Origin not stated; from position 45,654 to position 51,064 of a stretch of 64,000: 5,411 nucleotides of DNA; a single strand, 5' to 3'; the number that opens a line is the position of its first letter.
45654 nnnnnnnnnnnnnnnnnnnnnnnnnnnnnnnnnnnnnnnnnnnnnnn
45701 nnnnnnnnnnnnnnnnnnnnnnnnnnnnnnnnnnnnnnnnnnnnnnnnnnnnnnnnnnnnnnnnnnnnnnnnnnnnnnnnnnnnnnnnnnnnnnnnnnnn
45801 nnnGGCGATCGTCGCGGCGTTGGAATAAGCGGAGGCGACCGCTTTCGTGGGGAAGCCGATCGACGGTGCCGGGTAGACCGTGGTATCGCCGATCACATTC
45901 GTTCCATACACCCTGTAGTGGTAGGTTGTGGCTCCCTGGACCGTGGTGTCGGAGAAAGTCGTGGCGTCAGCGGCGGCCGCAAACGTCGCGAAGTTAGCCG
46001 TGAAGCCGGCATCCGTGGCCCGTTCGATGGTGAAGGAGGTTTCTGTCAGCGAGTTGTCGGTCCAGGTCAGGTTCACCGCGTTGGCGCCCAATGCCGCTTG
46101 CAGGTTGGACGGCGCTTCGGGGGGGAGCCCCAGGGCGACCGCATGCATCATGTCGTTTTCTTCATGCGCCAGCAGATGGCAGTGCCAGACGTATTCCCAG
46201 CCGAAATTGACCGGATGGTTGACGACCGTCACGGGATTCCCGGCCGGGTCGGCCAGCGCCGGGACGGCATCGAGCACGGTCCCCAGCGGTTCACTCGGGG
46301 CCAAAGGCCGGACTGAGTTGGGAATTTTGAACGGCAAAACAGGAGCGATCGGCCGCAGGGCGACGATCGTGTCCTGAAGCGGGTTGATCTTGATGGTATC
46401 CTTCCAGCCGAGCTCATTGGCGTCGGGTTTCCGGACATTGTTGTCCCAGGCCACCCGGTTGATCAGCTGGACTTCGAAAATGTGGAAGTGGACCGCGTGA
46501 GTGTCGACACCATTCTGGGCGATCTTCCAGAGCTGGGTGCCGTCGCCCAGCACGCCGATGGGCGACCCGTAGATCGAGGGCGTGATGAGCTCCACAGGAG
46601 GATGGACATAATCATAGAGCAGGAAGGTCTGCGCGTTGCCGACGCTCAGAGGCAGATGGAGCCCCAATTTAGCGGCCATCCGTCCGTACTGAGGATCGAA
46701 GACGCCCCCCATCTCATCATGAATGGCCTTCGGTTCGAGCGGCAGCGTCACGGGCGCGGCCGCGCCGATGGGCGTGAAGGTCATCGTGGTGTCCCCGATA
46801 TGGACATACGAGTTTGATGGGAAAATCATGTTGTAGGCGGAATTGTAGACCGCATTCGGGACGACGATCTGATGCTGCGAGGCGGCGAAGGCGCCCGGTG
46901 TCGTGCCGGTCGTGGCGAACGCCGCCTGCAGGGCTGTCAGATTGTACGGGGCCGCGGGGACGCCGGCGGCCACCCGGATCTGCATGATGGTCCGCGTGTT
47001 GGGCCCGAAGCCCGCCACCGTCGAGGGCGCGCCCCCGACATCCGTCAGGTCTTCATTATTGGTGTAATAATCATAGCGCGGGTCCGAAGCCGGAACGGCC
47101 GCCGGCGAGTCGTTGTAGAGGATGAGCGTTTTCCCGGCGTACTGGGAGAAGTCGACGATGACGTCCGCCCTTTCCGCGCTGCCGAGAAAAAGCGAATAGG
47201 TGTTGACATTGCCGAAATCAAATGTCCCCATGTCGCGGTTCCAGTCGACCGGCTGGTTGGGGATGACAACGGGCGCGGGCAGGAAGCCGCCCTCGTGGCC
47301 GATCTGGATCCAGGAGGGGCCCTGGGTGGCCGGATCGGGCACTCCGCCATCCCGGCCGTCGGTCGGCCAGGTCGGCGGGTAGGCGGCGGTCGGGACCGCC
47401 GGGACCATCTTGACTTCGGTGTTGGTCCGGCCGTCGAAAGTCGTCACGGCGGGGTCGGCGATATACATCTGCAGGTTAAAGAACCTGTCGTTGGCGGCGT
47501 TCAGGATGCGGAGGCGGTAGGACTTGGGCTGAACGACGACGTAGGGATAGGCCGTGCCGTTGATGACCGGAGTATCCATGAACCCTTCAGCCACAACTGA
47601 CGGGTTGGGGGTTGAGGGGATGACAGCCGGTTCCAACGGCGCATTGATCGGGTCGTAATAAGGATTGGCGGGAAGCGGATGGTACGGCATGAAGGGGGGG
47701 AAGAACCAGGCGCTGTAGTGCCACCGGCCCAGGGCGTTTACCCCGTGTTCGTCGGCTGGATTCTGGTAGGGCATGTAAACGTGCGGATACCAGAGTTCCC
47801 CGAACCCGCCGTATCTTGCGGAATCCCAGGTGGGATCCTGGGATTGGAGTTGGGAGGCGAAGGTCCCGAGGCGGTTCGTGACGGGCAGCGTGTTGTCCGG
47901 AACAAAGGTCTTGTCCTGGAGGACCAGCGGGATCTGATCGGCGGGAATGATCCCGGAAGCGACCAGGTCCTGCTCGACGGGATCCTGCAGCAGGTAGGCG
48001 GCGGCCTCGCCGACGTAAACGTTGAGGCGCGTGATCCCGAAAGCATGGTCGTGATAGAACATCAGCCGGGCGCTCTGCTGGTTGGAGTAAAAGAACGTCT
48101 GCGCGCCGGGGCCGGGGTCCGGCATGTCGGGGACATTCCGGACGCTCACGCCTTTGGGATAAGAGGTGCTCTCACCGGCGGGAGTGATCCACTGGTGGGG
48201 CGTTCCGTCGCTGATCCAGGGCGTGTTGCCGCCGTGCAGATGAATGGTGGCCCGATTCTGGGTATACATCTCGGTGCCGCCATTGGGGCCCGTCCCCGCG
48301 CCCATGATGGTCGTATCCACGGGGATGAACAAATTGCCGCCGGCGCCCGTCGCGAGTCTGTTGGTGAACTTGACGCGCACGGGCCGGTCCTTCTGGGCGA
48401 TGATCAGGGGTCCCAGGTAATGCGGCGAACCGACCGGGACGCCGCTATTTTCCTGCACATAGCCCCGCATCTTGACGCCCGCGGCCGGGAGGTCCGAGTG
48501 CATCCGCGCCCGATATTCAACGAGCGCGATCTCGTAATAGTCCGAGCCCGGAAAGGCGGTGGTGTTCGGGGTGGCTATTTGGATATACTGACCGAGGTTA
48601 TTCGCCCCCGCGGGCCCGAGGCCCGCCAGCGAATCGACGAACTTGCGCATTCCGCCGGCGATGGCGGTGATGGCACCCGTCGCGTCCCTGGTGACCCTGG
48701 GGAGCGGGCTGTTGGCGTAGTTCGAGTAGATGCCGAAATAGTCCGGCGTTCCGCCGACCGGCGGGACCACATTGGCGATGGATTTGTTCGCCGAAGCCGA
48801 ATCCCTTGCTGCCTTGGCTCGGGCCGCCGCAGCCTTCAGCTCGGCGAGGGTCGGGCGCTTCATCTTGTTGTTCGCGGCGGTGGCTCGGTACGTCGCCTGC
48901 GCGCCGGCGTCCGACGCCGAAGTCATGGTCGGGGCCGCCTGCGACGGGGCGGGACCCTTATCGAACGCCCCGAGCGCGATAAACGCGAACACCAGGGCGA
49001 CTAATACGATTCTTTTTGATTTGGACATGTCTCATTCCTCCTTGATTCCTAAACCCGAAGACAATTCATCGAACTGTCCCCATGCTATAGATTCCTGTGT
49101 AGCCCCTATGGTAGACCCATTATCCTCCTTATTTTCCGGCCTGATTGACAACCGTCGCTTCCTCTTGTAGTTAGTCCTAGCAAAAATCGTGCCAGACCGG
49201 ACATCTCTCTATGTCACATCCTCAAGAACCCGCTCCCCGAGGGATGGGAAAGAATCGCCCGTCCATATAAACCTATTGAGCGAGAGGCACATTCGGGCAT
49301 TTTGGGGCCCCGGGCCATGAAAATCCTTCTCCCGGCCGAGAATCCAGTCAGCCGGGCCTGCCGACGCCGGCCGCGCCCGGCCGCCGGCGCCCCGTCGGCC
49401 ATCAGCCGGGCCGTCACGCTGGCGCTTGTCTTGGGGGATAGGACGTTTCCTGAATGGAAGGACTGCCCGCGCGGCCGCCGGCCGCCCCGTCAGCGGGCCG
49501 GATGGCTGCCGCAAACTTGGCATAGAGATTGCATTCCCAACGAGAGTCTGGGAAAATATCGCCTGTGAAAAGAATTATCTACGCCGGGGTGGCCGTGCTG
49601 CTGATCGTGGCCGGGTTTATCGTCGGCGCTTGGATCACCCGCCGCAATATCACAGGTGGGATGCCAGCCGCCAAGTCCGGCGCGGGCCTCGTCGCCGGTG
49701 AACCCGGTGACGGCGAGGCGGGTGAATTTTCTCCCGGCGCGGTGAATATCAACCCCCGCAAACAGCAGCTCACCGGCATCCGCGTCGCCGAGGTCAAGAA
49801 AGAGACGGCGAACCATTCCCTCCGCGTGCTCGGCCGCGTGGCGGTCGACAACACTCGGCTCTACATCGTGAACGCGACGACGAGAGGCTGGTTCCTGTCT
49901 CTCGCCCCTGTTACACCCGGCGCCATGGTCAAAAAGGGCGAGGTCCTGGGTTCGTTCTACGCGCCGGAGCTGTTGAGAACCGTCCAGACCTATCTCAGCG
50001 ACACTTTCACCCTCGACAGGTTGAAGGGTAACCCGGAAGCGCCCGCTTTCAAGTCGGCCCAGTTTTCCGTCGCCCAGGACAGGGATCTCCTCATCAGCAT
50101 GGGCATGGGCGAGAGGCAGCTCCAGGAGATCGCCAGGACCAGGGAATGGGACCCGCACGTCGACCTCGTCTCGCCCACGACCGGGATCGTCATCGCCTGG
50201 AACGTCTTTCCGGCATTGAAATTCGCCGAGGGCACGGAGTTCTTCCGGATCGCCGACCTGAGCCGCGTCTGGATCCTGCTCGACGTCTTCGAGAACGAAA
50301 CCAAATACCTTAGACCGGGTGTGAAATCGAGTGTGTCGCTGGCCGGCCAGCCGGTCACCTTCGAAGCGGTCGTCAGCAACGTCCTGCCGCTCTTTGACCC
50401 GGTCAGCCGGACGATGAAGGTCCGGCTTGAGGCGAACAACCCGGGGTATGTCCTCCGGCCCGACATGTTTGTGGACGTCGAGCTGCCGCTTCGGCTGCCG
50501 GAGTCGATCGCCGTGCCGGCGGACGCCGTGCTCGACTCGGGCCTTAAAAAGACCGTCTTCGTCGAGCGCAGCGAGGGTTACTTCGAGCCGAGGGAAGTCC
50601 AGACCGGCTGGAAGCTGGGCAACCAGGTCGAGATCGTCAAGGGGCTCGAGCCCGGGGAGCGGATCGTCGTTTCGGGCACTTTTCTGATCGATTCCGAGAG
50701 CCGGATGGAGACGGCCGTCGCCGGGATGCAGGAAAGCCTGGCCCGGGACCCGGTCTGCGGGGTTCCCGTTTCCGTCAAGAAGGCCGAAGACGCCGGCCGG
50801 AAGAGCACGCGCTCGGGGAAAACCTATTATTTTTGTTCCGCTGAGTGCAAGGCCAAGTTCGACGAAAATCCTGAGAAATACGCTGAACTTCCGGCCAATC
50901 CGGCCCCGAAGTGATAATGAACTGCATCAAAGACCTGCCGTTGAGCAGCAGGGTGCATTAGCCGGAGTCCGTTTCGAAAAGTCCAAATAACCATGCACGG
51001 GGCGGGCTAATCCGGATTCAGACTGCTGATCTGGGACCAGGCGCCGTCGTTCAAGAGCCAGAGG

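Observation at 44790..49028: Very large secreted multicopper oxidase fused to FN3 and a 41-aa-blade beta-propeller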

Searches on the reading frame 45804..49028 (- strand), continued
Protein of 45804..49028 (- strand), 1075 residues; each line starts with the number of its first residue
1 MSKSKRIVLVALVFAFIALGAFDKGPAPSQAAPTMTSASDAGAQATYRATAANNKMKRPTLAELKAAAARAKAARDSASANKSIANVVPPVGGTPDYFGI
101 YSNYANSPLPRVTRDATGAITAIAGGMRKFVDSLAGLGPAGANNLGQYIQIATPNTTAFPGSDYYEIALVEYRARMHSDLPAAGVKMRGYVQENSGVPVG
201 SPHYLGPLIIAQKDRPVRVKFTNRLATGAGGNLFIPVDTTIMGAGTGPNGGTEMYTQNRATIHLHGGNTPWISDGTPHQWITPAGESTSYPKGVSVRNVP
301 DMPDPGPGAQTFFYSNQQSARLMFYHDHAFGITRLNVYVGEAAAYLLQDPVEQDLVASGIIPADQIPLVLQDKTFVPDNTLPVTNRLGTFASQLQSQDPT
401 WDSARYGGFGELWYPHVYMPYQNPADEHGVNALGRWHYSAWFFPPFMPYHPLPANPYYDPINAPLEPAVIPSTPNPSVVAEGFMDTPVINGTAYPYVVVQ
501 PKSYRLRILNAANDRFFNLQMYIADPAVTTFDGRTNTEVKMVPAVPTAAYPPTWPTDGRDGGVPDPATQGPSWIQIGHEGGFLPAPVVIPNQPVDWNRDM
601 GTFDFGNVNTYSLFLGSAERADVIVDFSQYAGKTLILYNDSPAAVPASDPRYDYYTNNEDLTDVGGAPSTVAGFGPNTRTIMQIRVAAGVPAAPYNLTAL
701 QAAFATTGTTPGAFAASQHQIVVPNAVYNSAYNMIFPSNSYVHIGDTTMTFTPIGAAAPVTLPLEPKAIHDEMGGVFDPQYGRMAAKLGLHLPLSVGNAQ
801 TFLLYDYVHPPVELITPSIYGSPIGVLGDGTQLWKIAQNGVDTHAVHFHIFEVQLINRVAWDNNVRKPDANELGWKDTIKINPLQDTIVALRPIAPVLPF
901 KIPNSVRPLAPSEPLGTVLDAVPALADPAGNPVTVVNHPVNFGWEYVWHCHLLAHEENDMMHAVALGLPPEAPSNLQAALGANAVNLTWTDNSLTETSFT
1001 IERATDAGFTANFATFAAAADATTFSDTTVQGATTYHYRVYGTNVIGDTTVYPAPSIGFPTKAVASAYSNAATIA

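Call 80: search_protein_families(library=pfam, alignment_id=A3, max_evalue=0.0001)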
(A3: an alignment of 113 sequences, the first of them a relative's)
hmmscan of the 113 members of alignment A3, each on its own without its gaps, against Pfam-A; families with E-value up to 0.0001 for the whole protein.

A. member 1, L002:11653-12402:- (250 aa): 0 families

B. families by the number of members that match (of 113 scanned): 134 families (the first 25 are shown)
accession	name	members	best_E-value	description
PF16576.10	HlyD_D23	3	1.7e-54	Barrel-sandwich domain of CusB or HlyD membrane-fusion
PF13437.12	HlyD_3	3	1.2e-15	HlyD family secretion protein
PF02706.20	Wzz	3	9.7e-15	Chain length determinant protein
PF12698.13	ABC2_membrane_3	3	6.4e-13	ABC-2 family transporter protein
PF04945.19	YHS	3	7.3e-13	YHS domain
PF13807.11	GNVR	3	6.6e-06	G-rich domain on putative tyrosine kinase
PF13847.12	Methyltransf_31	2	5.9e-40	Methyltransferase domain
PF00072.30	Response_reg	2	7.3e-30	Response regulator receiver domain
PF13649.12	Methyltransf_25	2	3.3e-23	Methyltransferase domain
PF13478.12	XdhC_C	2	5.3e-23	XdhC Rossmann domain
PF08241.18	Methyltransf_11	2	1.3e-22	Methyltransferase domain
PF23951.1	DUF7282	2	2.5e-21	Domain of unknown function (DUF7282)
PF01209.24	Ubie_methyltran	2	1.4e-20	ubiE/COQ5 methyltransferase family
PF08242.18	Methyltransf_12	2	2e-13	Methyltransferase domain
PF13489.12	Methyltransf_23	2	3.4e-12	Methyltransferase domain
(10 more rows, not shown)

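Call 88: find_encoding_contigs(protein=P0154, flank=8000, max_places=1)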
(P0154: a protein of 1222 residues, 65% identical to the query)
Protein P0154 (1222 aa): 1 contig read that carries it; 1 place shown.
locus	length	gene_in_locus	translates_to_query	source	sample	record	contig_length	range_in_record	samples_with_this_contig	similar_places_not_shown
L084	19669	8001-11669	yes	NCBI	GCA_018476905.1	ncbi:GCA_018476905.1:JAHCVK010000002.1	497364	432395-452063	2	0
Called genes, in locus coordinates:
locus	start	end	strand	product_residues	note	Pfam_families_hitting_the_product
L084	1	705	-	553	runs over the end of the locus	PF14522:Cytochrome_C7 (faint), PF14537:Cytochrom_c3_2 (faint), PF22113:Mtrc-MtrF_II-IV_dom (weak)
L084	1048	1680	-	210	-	PF00072:Response_reg, PF00196:GerE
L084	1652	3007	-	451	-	PF00989:PAS (weak), PF08448:PAS_4 (weak), PF13426:PAS_9 (weak), PF07730:HisKA_3, PF02518:HATPase_c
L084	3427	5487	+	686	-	PF00082:Peptidase_S8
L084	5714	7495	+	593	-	PF00953:Glycos_transf_4, PF01346:FKBP_N, PF00254:FKBP_C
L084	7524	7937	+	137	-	-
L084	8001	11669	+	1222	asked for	PF07731:Cu-oxidase_2 (weak)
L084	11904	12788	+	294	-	PF01346:FKBP_N, PF00254:FKBP_C (weak)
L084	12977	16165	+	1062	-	PF07731:Cu-oxidase_2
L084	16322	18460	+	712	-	PF02563:Poly_export, PF22461:SLBB_2 (weak), PF10531:SLBB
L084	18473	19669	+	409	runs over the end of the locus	PF02706:Wzz, PF13807:GNVR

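Call 89: find_encoding_contigs(protein=P0191, flank=8000, max_places=1)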
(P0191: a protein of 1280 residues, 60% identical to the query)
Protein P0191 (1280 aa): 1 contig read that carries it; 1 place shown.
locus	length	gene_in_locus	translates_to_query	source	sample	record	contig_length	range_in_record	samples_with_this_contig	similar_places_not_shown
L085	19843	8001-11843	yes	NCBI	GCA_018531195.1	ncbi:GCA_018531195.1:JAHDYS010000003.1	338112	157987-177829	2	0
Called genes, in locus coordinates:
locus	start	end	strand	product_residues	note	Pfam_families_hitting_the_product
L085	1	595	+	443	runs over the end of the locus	PF00072:Response_reg, PF13191:AAA_16 (weak), PF00158:Sigma54_activat, PF14532:Sigma54_activ_2, PF00004:AAA, PF07724:AAA_2 (weak), PF25601:AAA_lid_14, PF02954:HTH_8, +1 more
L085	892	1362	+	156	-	PF00072:Response_reg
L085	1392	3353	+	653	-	PF07732:Cu-oxidase_3 (faint), PF07731:Cu-oxidase_2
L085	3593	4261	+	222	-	PF01346:FKBP_N, PF00254:FKBP_C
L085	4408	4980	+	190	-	PF00578:AhpC-TSA (weak), PF02630:SCO1-SenC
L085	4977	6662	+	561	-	PF13458:Peripla_BP_6 (faint)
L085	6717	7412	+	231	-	PF01346:FKBP_N, PF00254:FKBP_C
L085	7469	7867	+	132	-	-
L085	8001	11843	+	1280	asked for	PF07731:Cu-oxidase_2 (weak), PF01839:FG-GAP (faint), PF13517:FG-GAP_3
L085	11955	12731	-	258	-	PF00535:Glycos_transf_2, PF13641:Glyco_tranf_2_3, PF13632:Glyco_trans_2_3 (weak)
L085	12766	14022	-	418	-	-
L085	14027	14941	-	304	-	PF00535:Glycos_transf_2, PF13641:Glyco_tranf_2_3 (weak)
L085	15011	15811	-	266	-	PF13489:Methyltransf_23, PF08241:Methyltransf_11, PF13847:Methyltransf_31 (faint), PF08242:Methyltransf_12 (faint)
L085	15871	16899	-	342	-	PF14897:EpsG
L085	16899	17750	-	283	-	PF04765:TOD1_MUCI70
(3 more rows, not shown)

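Call 90: find_encoding_contigs(protein=P0150, flank=8000, max_places=1)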
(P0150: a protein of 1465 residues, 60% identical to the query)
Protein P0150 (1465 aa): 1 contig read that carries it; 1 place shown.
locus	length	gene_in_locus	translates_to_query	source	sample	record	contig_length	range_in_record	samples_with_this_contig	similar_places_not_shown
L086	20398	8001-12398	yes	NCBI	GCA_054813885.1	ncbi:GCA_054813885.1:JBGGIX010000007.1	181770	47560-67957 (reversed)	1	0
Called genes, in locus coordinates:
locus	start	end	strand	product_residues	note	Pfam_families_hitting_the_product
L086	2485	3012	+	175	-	PF08534:Redoxin, PF00578:AhpC-TSA, PF00085:Thioredoxin (faint), PF13905:Thioredoxin_8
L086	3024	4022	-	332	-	-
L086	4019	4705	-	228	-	PF25199:nSTAND_NTPase5 (faint), PF00005:ABC_tran, PF13304:AAA_21 (faint)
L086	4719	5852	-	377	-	PF02687:FtsX (weak)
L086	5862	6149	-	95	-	-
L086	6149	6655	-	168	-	PF05573:NosL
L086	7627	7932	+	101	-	-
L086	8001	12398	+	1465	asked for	PF07731:Cu-oxidase_2 (faint)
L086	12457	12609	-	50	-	-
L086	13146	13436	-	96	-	PF05598:DUF772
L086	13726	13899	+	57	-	-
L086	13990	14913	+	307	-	PF01833:TIG (weak), PF20144:TIG_SUH (faint), PF01833:TIG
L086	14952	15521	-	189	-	-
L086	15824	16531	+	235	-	-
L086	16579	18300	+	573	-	PF05157:MshEN, PF00437:T2SSE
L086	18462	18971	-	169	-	PF07963:N_methyl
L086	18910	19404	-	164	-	PF07963:N_methyl (weak)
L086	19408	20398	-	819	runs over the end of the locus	PF07719:TPR_2 (faint), PF03958:Secretin_N (weak), PF00263:Secretin, PF00963:Cohesin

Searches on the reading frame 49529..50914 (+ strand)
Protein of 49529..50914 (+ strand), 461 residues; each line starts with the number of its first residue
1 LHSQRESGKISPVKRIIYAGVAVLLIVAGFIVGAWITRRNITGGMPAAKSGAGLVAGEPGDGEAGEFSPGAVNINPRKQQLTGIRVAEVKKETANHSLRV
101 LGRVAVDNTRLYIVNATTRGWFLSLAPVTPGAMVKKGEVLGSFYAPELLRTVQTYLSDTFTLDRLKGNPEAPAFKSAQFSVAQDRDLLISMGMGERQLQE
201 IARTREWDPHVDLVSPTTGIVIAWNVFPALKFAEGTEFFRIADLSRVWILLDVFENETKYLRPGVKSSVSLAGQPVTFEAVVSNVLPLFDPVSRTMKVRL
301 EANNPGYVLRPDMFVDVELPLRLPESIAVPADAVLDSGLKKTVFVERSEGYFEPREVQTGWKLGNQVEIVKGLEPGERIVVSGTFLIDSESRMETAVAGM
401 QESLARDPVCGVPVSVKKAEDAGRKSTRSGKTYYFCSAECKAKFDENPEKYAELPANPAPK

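Call 10: search_protein_families(library=pfam, proteins=[window:49529-50914:+], max_evalue=0.01)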
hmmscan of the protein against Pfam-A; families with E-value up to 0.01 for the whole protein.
window:49529-50914:+ (461 aa): 3 families
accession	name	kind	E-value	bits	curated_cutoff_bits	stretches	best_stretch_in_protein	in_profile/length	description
PF16576.10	HlyD_D23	-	2.3e-47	161.5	30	1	95-315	3-214/214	Barrel-sandwich domain of CusB or HlyD membrane-fusion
PF04945.19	YHS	-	3.1e-14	53.1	30.3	1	406-453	2-45/47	YHS domain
PF13437.12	HlyD_3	-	3e-07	31.6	22.2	1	213-305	2-96/106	HlyD family secretion protein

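Call 68: search_protein_families(library=ncbifam, proteins=[window:49529-50914:+], max_evalue=0.00001)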
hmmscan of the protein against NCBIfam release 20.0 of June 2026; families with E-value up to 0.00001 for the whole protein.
window:49529-50914:+ (461 aa): 7 families
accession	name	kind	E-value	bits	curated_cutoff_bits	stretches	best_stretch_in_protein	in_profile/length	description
TIGR00999.1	8a0102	subfamily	3.9e-42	144.2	319.3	1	208-388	90-271/271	CzcB/NccB family metal efflux transporter periplasmic adaptor subunit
NF007303.0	PRK09783.1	subfamily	3.5e-32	111.3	390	1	64-403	81-408/414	copper/silver efflux system membrane fusion protein CusB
TIGR01730.1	RND_mfp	subfamily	2e-27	96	94.9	1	213-389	137-315/322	efflux RND transporter periplasmic adaptor subunit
NF045680.1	DiMtlExpIhpB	equivalog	3.2e-18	65.8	450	1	212-390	139-317/326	divalent metal ion exporter adaptor subunit IhpB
NF008606.0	PRK11578.1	equivalog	4e-12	46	342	1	239-382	215-363/371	macrolide transporter subunit MacA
NF007132.1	PRK09578.1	equivalog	5e-08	32.1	512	1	290-404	269-384/396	MexX/AxyX family multidrug efflux RND transporter periplasmic adaptor subunit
NF033138.2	RND-peri-MexC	equivalog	3.4e-07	29.7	625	1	297-393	271-369/375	MexC family multidrug efflux RND transporter periplasmic adaptor subunit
